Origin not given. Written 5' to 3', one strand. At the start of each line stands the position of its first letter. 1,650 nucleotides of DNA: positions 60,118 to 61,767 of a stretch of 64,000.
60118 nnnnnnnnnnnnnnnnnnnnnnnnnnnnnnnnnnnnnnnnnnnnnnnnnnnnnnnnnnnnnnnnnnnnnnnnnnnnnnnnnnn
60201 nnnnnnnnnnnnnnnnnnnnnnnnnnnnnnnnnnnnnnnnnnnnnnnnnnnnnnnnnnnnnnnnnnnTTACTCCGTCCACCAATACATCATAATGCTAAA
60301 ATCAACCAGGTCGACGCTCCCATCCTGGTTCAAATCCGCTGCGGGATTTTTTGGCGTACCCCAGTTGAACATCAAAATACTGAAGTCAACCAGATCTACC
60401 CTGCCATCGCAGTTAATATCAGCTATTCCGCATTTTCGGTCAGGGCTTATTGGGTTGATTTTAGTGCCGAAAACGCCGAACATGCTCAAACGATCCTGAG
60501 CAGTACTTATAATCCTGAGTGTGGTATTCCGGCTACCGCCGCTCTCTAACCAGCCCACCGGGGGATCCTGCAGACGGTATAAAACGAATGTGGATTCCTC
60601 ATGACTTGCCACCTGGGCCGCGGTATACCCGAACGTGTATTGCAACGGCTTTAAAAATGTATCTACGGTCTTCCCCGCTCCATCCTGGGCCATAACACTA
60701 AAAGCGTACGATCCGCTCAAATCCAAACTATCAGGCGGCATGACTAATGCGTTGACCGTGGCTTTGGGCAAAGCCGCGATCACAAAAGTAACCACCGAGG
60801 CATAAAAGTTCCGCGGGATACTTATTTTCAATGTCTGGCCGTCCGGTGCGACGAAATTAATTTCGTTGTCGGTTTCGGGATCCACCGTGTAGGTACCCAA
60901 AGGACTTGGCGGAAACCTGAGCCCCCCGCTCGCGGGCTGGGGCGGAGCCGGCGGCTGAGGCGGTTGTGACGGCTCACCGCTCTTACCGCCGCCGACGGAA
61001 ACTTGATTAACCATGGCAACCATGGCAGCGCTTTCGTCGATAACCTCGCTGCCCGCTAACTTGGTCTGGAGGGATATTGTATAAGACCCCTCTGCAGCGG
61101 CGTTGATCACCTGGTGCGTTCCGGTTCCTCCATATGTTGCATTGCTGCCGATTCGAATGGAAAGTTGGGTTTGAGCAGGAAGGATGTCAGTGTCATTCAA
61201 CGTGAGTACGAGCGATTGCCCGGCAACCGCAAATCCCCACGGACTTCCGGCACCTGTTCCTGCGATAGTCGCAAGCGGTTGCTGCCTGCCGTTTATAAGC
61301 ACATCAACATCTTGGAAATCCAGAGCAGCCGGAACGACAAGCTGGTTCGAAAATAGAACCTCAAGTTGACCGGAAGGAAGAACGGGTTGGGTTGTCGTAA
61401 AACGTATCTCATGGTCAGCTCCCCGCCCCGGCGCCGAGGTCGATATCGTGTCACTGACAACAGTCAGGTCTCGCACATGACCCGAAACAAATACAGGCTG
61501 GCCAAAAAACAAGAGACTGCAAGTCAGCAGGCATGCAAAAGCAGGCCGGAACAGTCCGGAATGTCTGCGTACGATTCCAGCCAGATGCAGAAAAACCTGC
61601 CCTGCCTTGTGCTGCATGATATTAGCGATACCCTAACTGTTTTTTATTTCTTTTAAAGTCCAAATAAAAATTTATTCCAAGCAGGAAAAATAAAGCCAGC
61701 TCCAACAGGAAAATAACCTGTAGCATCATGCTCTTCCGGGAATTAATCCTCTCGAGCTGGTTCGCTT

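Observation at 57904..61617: Putative cohesin-dockerin surface assembly system inside a ~15-kb cell-surface locus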

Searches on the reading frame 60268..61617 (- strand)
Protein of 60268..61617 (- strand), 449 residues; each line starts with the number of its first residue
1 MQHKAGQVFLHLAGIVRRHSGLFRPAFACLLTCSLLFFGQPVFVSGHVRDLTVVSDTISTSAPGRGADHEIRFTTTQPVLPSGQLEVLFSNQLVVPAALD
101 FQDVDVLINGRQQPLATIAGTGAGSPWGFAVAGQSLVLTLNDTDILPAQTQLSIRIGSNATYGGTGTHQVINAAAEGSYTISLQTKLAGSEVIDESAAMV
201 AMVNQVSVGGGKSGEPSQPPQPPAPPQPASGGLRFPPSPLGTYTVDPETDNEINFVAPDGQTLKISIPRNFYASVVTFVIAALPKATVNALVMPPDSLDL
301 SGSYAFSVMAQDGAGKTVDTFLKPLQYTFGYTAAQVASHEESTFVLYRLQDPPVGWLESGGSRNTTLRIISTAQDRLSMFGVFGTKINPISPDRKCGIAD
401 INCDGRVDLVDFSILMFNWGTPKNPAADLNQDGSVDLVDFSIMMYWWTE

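Call 3: search_protein_families(library=pfam, proteins=[window:60268-61617:-], max_evalue=1)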
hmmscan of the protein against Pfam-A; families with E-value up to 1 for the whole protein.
window:60268-61617:- (449 aa): 6 families
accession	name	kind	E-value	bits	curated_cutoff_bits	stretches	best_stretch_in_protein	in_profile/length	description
PF00404.24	Dockerin_1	-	1.8e-05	25.2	22.9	2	399-443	2-52/57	Dockerin type I domain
PF13517.12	FG-GAP_3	-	0.0058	17.7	26.9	0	396-410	46-60/61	FG-GAP-like repeat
PF00036.39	EF-hand_1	-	0.04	13.9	25.4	0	427-444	9-26/29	EF hand domain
PF13499.12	EF-hand_7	-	0.048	14.4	30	0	399-416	49-66/67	EF-hand domain pair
PF17963.7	Big_9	-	0.084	14.2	23.6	0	244-318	12-82/89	Bacterial Ig domain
PF13833.12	EF-hand_8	-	0.22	11.7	28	0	399-417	34-52/54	EF-hand domain pair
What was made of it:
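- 60268..61617 (-): Secreted dockerin-bearing cargo (449 aa): signal sequence, N-terminal beta-sandwich (about aa 48-206), Pro/Gly linker, second beta-sandwich (about aa 240-388), C-terminal dockerin. No catalytic domain. Pfam (call 3).
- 60271..60435 (-): Dockerin module (aa 395-449). It has two 12-residue Ca loops, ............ and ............, each followed by a helix (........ / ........). The two halves are 14/21 identical. Pfam Dockerin_1 25.2 bits, above 22.9 (call 3).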

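Call 6: search_solved_structures(query=window:60268-61617:-, max_evalue=10, show_alignments=2)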
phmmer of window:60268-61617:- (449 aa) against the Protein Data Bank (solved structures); distinct sequences matched with E-value up to 10: 6.
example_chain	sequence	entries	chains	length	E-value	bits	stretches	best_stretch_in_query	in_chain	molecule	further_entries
2jnk_A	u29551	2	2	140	0.0006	21.9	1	398-443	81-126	Hyalurononglucosaminidase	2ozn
5lxv_B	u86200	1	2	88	0.47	12.4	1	398-441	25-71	Carbohydrate-binding protein WP_009985128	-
2y3n_B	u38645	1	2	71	0.79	11.6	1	399-444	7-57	CELLULOSOMAL FAMILY-48 PROCESSIVE GLYCOSIDE HYDROLASE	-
3c0c_A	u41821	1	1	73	1.1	11.2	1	237-294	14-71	Endophilin-A2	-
2mte_A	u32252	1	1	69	1.8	10.4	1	399-444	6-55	Cellulose 1,4-beta-cellobiosidase (reducing end) CelS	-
1daq_A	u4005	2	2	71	1.9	10.4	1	399-444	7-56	ENDOGLUCANASE SS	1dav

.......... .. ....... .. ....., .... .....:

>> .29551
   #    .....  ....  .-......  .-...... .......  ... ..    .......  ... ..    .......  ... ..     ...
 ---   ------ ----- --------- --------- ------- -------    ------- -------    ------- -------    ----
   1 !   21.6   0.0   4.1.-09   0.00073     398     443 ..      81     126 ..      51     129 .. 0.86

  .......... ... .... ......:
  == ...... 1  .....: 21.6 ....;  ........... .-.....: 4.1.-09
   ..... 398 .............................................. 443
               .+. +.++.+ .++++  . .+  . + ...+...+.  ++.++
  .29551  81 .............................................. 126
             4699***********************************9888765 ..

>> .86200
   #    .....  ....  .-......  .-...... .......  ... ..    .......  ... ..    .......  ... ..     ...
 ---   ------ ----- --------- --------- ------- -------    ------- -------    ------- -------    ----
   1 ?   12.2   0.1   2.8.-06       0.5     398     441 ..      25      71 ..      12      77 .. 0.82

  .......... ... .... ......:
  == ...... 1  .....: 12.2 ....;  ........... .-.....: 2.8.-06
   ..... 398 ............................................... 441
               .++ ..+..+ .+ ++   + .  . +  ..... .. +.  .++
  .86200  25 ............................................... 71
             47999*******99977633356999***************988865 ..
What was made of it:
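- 60271..60435 (-): Best PDB sequence match is the C. perfringens NagH dockerin 2jnk/2ozn, E 6e-4 (call 6).
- On Dockerin type I (Pfam PF00404): PDB dockerins are found by phmmer (2jnk at E 6e-4; 5lxv, 2y3n, 2mte and 1daq more weakly; call 6).
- The best PDB sequence match is a non-cellulosomal dockerin (call 6).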

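Call 14: find_homologous_proteins(query=window:60268-61617:-)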
Query window:60268-61617:- (449 aa): 211 proteins with E <= 0.001 among 8000 candidates; the best 120 are listed.
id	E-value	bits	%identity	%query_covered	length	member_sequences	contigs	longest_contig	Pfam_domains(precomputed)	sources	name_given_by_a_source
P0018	0.0e+0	1013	100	100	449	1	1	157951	PF00404.25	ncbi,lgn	-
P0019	1.5e-72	263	41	46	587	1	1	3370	PF00404.25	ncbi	-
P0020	1.4e-62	230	37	50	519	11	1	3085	PF22352.3,PF18911.7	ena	-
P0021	2.7e-60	222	38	50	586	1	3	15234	PF00404.25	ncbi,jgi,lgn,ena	-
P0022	1.5e-59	220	40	50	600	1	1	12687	PF00404.25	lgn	-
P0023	6.6e-54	201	38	48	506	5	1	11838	PF22352.3,PF18911.7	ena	-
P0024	1.3e-52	197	32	95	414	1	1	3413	-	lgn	-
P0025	6.5e-51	192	40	36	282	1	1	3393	-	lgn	-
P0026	1.7e-49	187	38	47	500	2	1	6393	PF22352.3,PF18911.7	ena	-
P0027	1.6e-44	171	34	43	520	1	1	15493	PF13287.13,PF13290.14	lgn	-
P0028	1.3e-43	167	43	34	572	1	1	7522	PF07495.20,PF00404.25,PF19077.7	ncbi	-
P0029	1.4e-43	167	31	89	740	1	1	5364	PF00404.25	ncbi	-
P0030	7.2e-39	152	69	12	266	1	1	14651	-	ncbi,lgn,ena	-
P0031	7.6e-38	149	31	45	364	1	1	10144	PF00404.25,PF13287.13,PF13290.14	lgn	-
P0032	4.7e-37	146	37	42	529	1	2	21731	PF16403.12,PF19077.7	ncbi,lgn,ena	-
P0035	1.1e-34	138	28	94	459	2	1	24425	PF00404.25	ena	-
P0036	4.0e-34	136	34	48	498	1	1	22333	PF00404.25,PF13287.13,PF13290.14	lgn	-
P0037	1.1e-33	135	31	40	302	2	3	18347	PF00404.25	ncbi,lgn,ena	-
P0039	5.1e-33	133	29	93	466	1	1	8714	PF00404.25,PF19077.7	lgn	-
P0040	1.2e-32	131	37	39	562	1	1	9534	PF00404.25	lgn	-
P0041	1.8e-32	131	37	40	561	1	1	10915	PF00404.25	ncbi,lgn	-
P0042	3.7e-32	130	31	42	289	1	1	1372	PF00404.25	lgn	-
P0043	7.7e-31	125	72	12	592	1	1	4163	PF00404.25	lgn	-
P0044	1.4e-28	118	32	40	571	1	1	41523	PF00404.25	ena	-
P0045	2.4e-27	114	30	35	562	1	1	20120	PF07495.20,PF00404.25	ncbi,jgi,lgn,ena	-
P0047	5.5e-26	109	33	40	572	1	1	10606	PF00404.25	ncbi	-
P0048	1.1e-25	108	34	38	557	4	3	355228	PF00404.25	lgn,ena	-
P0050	4.1e-24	103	32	43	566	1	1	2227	PF00404.25,PF17936.8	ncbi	-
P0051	1.8e-21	95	48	20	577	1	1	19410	PF00404.25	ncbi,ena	-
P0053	1.1e-20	92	41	20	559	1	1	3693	PF07495.20,PF00404.25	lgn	-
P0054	1.4e-20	92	61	12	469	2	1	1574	PF00404.25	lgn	-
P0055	5.3e-20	90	58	12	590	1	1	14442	PF00404.25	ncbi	-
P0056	9.8e-20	89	45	18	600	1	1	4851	PF00404.25,PF19077.7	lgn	-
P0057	1.1e-19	89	57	12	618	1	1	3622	PF00404.25,PF19077.7,PF17936.8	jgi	jgi:hypothetical protein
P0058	1.8e-18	85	33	38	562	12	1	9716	PF00404.25,PF19077.7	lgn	-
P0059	2.0e-18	85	78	11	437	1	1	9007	PF00404.25,PF17936.8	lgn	-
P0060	2.7e-18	84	78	11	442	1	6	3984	PF00404.25,PF17936.8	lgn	-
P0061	1.0e-17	82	55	12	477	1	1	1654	PF00404.25,PF17936.8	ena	-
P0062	3.1e-17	81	80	11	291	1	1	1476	PF00404.25,PF13499.13,PF19077.7,PF17936.8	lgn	-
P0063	3.1e-17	81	55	11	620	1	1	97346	PF07495.20,PF00404.25,PF19077.7,PF17936.8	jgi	jgi:hypothetical protein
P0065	5.0e-17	80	80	11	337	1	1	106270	PF00404.25,PF13499.13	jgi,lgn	-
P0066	5.8e-17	80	58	11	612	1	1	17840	PF00404.25,PF19077.7,PF17936.8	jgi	jgi:hypothetical protein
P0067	9.8e-16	76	37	39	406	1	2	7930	PF00404.25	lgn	-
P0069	2.0e-15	75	58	11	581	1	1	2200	PF00404.25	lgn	-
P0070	4.0e-15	74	58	11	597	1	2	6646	PF00404.25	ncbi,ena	-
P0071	5.5e-15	73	56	17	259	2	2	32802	PF00404.25,PF19077.7,PF17936.8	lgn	-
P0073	1.2e-14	72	58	13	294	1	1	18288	PF00404.25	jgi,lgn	jgi:hypothetical protein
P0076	2.7e-14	71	74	11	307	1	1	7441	PF00404.25,PF19077.7,PF17936.8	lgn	-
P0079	3.7e-14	70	66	11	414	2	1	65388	PF00404.25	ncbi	-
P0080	3.9e-14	70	36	38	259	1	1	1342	PF00404.25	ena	-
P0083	1.1e-13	69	70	11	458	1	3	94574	PF00404.25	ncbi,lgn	-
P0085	1.7e-13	68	60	14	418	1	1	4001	PF00404.25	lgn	-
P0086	1.8e-13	68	66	13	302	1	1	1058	PF00404.25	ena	-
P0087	2.6e-13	68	58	13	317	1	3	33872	PF00404.25,PF17936.8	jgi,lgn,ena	-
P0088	2.8e-13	68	63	12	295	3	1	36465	PF00404.25,PF17936.8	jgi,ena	-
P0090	3.1e-13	67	53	11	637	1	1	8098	PF00404.25,PF19077.7,PF17936.8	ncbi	-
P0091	4.9e-13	67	64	13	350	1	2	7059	PF00404.25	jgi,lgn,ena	-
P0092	5.2e-13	67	60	14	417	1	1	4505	PF00404.25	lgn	-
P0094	8.2e-13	66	30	38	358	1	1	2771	PF00404.25,PF13948.12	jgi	-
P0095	1.5e-12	65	69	11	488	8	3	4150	PF00404.25,PF19077.7,PF17936.8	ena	-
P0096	1.6e-12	65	68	12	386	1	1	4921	PF00404.25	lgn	-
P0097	1.8e-12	65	66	12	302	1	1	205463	PF00404.25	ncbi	-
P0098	2.0e-12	65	64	12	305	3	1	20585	PF00404.25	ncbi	-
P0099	2.5e-12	64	45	19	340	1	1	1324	PF00404.25,PF17936.8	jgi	jgi:hypothetical protein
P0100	2.8e-12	64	67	12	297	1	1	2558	PF00404.25,PF17936.8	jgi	-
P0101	3.0e-12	64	64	12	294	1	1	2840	PF00404.25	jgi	-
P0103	3.4e-12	64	65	11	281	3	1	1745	PF00404.25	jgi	-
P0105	3.8e-12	64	65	11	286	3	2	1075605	PF00404.25,PF19077.7,PF17936.8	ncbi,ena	ncbi:MAG: dockerin type I repeat-containing protein [Patescibacteria group bacterium]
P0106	4.0e-12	64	65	11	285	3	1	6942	PF00404.25,PF19077.7,PF17936.8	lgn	-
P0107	4.6e-12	64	60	12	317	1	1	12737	PF00404.25,PF17936.8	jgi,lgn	jgi:hypothetical protein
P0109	5.0e-12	63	61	14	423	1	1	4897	PF00404.25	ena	-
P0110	5.6e-12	63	60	14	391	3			PF00404.25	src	-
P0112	6.2e-12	63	60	14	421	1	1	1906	PF00404.25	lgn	-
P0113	6.2e-12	63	65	12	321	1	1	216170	PF00404.25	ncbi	-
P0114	7.9e-12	63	63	12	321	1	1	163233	PF00404.25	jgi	-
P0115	8.5e-12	63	60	12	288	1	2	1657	PF00404.25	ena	-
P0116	8.5e-12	63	58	14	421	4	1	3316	PF00404.25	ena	-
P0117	8.8e-12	63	67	12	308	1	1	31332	PF00404.25,PF19077.7,PF17936.8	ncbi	-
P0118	9.0e-12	63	52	16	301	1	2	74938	PF00404.25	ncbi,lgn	-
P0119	9.2e-12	63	60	14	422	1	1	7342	PF00404.25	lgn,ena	-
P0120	1.0e-11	62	64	12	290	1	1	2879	PF00404.25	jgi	-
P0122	1.1e-11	62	58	14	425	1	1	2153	PF00404.25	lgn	-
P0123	1.3e-11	62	60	14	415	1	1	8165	PF00404.25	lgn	-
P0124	1.3e-11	62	58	14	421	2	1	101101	PF00404.25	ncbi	-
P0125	1.3e-11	62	59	14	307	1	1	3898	PF00404.25,PF17936.8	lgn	-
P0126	1.4e-11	62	26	88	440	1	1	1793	PF00404.25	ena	-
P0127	1.4e-11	62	68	12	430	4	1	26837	PF00404.25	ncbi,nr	ncbi:MAG: dockerin type I repeat-containing protein [Planctomycetes bacterium]|nr:dockerin type I re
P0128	1.5e-11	62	57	11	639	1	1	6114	PF07495.20,PF00404.25,PF17936.8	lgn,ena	-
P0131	1.6e-11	62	68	12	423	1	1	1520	PF00404.25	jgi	jgi:hypothetical protein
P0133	2.1e-11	61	56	14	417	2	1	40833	PF00404.25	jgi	jgi:hypothetical protein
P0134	2.1e-11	61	64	12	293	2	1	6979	PF00404.25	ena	-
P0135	2.4e-11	61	64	12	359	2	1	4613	PF00404.25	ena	-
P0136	2.7e-11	61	58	14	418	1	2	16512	PF00404.25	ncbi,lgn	-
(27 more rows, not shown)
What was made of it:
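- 60268..61617 (-): Homologs in call 14.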

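Call 38: predict_structure(alignment_id=A2)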
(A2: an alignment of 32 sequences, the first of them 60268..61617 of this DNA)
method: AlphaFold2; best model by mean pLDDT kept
length: 449 residues; sequences in the alignment: 32
mean_pLDDT: 86.7   pTM: 0.45
mean pLDDT of the five models: 86.7, 86.1, 86.1, 85.4, 85.3
residues with pLDDT >= 90: 320; 70-90: 53; 50-70: 34; < 50: 42
segments of 3 or more residues with pLDDT < 50: 1-3, 39-44, 208-223, 225-235, 390-394
pLDDT, mean of each block of 10 residues (from residue 1): 55 56 67 70 65 94 96 97 98 97 98 98 98 97 98 97 95 96 96 96 69 42 47 51 95 95 97 97 92 93 96 92 97 92 96 92 96 96 81 65 91 96 88 92 90
secondary structure, 60 per line:
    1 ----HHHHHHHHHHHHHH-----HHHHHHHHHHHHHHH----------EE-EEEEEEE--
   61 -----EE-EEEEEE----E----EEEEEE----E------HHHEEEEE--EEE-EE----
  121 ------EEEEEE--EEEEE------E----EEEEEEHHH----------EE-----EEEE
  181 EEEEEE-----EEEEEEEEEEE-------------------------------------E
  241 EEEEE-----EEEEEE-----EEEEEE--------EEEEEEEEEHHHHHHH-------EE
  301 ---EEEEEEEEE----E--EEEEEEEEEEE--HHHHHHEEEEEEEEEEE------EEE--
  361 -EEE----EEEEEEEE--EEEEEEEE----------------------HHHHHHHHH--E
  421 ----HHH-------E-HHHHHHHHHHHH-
elements in order: H5-18 H24-38 E52-58 E69-74 E84-89 E104-108 E111-113 E127-132 E135-139 E151-156 E177-186 E192-202 E240-245 E251-256 E262-267 E276-284 H285-291 E304-312 E320-330 H333-338 E339-349 E356-358 E362-364 E369-376 E379-386 H409-417 H437-448
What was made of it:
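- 60268..61617 (-): AF2 mean pLDDT 86.7 (call 38).
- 60271..60435 (-): Helices at 409-417 and 437-448 (call 38).
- On Dockerin type I (Pfam PF00404): Helices at 409-417 and 437-448, pLDDT about 90 (call 38).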

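Call 40: fold_search(model_id=the predicted structure, library=pdb)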
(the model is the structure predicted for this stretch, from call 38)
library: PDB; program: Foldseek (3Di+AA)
matches with E <= 10: 1569; with E <= 0.001: 44
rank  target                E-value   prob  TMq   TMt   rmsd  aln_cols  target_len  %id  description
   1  4bhu_A                2.9e-06  1.00  0.21  0.61   5.2       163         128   13  Crystal structure of BslA - A bacterial hydrophobin (released 2013-08-14)
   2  4bhu_C                6.9e-06  1.00  0.19  0.54   6.5       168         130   13  Crystal structure of BslA - A bacterial hydrophobin (released 2013-08-14)
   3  4bhu_B                1.0e-05  1.00  0.20  0.56   6.3       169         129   12  Crystal structure of BslA - A bacterial hydrophobin (released 2013-08-14)
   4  4bhu_I                2.2e-05  1.00  0.20  0.63   6.1       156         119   14  Crystal structure of BslA - A bacterial hydrophobin (released 2013-08-14)
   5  5wtb_A                2.2e-05  0.99  0.18  0.24  16.7       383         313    9  Complex Structure of Staphylococcus aureus SdrE with human complement factor H (released 2017-07-19)
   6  3wnp_A                2.4e-05  0.75  0.13  0.09  19.3       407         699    8  D308A, F268V, D469Y, A513V, and Y515S quintuple mutant of Bacillus circulans T-3040 cycloisomaltooligosaccharide gluca (released 2014-02-05)
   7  4f24                  2.9e-05  0.98  0.17  0.22  15.6       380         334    8  Crystal structures reveal the multi-ligand binding mechanism of the Staphylococcus aureus ClfB (released 2012-08-08)
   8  5ihw                  3.8e-05  1.00  0.21  0.28  17.1       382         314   10  The crystal structure of SdrE from staphylococcus aureus (released 2017-03-22)
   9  7wwo_A                4.0e-05  1.00  0.22  0.53   5.3       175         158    9  Dimer form of hypothetical protein TTHA1873 from Thermus thermophilus (released 2022-03-09)
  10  6ori                  5.3e-05  0.99  0.20  0.23  17.9       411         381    9  Enterococcal surface protein, partial N-terminal region (released 2020-05-13)
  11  4bhu_J                5.5e-05  1.00  0.19  0.58   6.3       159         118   14  Crystal structure of BslA - A bacterial hydrophobin (released 2013-08-14)
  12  3kbu_D                5.9e-05  1.00  0.24  0.62   3.9       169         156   14  Crystal structure of the ankyrin binding domain of human erythroid beta spectrin (repeats 13-15) in complex with the s (released 2010-02-02)
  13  5wta_C                6.5e-05  0.99  0.21  0.28  16.6       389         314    9  Crystal Structure of Staphylococcus aureus SdrE apo form (released 2017-07-19)
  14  3kbu_C                7.3e-05  1.00  0.24  0.64   3.7       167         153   15  Crystal structure of the ankyrin binding domain of human erythroid beta spectrin (repeats 13-15) in complex with the s (released 2010-02-02)
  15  4f27_A                7.3e-05  0.96  0.17  0.22  16.8       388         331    7  Crystal structures reveal the multi-ligand binding mechanism of the Staphylococcus aureus ClfB (released 2012-08-08)
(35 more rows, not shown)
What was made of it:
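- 60268..61617 (-): Foldseek matches BslA/YweA and ZU5/GAIN-type sandwiches (call 40).
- Closest known: BslA/YweA biofilm-coat proteins of Bacillus subtilis. Same: Best fold match of the dockerin cargo (E 3e-6, TMt about 0.6, call 40).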

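Call 57: find_encoding_contigs(protein=P0018, flank=10000, max_places=2)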
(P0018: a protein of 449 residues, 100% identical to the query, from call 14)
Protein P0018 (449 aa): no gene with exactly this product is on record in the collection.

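Call 58: find_encoding_contigs(protein=P0029, flank=6000, max_places=2)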
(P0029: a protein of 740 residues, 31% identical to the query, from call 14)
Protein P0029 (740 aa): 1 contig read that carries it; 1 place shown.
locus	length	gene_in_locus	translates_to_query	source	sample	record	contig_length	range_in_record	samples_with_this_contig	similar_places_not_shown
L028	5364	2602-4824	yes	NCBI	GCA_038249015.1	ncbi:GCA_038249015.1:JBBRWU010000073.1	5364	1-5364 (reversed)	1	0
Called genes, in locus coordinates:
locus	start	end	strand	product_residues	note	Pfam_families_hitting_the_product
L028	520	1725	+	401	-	-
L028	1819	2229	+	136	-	-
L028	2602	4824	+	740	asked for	PF00404:Dockerin_1 (faint)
